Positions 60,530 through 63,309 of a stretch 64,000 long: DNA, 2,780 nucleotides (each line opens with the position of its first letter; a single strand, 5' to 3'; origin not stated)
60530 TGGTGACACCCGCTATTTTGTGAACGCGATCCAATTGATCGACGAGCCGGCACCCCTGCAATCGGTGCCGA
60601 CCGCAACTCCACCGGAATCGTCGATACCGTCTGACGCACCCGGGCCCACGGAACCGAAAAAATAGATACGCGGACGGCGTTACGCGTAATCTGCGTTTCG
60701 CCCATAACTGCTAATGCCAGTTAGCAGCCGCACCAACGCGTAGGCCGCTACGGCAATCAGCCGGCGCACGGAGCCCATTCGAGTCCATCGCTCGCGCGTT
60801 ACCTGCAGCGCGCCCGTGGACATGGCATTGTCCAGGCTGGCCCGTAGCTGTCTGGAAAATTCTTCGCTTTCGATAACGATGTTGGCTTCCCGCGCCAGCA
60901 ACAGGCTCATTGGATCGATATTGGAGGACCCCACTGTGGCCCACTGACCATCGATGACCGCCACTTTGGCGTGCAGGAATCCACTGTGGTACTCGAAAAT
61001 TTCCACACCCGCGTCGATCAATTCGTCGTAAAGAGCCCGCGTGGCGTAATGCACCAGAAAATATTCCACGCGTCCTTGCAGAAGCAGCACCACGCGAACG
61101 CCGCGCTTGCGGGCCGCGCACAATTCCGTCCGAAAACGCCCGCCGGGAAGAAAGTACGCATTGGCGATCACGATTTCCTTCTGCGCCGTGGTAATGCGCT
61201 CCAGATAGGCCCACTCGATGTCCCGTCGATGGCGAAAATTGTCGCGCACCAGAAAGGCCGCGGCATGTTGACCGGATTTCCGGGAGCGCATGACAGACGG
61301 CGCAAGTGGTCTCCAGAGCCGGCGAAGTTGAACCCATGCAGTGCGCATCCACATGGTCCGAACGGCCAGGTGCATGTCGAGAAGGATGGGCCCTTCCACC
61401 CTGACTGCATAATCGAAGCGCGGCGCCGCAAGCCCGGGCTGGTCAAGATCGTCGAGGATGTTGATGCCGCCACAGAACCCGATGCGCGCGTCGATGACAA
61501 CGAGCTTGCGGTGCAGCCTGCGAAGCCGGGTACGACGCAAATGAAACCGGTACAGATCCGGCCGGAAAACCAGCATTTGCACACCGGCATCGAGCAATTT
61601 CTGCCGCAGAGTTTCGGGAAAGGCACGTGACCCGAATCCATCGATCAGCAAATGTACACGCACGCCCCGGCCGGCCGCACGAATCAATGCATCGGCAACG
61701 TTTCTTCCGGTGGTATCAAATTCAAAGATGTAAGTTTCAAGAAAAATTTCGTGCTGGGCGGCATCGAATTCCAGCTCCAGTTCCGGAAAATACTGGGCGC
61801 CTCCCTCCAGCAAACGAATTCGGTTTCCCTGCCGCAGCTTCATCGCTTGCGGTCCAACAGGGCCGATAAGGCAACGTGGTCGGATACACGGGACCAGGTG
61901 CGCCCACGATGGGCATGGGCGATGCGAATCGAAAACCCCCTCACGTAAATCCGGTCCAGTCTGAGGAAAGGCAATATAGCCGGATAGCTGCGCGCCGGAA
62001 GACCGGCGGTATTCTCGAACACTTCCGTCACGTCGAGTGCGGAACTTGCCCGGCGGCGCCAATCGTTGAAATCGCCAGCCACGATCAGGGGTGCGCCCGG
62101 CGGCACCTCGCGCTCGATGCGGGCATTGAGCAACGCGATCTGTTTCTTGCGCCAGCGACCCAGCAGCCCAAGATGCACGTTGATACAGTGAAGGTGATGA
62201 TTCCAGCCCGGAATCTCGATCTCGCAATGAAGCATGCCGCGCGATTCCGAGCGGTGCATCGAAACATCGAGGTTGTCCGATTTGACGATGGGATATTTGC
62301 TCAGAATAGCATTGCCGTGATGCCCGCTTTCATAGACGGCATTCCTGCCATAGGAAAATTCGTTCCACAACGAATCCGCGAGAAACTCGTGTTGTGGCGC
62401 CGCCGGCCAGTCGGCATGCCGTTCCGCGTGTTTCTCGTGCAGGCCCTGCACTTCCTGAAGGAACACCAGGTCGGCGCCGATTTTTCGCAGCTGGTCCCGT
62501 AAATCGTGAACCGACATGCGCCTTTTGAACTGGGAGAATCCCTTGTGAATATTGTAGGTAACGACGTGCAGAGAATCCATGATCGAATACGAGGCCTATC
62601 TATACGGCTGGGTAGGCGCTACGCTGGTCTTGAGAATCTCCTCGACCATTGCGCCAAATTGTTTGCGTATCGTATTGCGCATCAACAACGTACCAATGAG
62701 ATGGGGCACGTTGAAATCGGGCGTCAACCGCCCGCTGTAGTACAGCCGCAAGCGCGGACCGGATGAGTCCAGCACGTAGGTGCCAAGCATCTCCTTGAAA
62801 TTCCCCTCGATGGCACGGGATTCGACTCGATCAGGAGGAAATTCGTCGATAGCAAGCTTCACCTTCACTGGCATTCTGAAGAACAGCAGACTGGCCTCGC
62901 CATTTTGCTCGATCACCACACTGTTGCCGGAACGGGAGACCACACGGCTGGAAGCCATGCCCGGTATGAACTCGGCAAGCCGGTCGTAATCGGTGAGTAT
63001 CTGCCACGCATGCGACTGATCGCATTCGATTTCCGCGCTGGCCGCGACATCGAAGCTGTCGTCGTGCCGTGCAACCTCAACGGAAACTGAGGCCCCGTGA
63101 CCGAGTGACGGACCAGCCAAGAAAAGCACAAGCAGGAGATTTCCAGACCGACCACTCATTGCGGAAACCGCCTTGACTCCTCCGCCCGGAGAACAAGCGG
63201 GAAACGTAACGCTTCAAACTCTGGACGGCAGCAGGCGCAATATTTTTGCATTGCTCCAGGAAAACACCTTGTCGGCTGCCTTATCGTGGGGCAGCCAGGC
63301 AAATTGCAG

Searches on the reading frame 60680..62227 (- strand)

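Call 62: search_protein_families(library=pfam, proteins=[window:60680-62227:-], max_evalue=0.00001)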
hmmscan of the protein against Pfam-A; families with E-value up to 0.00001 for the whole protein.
window:60680-62227:- (515 aa): 2 families
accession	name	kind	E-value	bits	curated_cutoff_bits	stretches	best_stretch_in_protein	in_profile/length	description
PF13091.12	PLDc_2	-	5.1e-42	143.3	27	2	342-467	2-130/132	PLD-like domain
PF00614.28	PLDc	-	5.3e-11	42.5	21.9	0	237-257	4-24/28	Phospholipase D Active site motif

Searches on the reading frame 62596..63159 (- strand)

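Call 62: search_protein_families(library=pfam, proteins=[window:62596-63159:-], max_evalue=0.00001)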
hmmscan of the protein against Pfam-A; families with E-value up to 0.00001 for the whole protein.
window:62596-63159:- (187 aa): 1 family
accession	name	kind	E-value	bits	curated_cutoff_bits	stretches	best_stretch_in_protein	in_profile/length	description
PF03364.25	Polyketide_cyc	-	2.6e-10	41.1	23.4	1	47-157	4-109/126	Polyketide cyclase / dehydrase and lipid transport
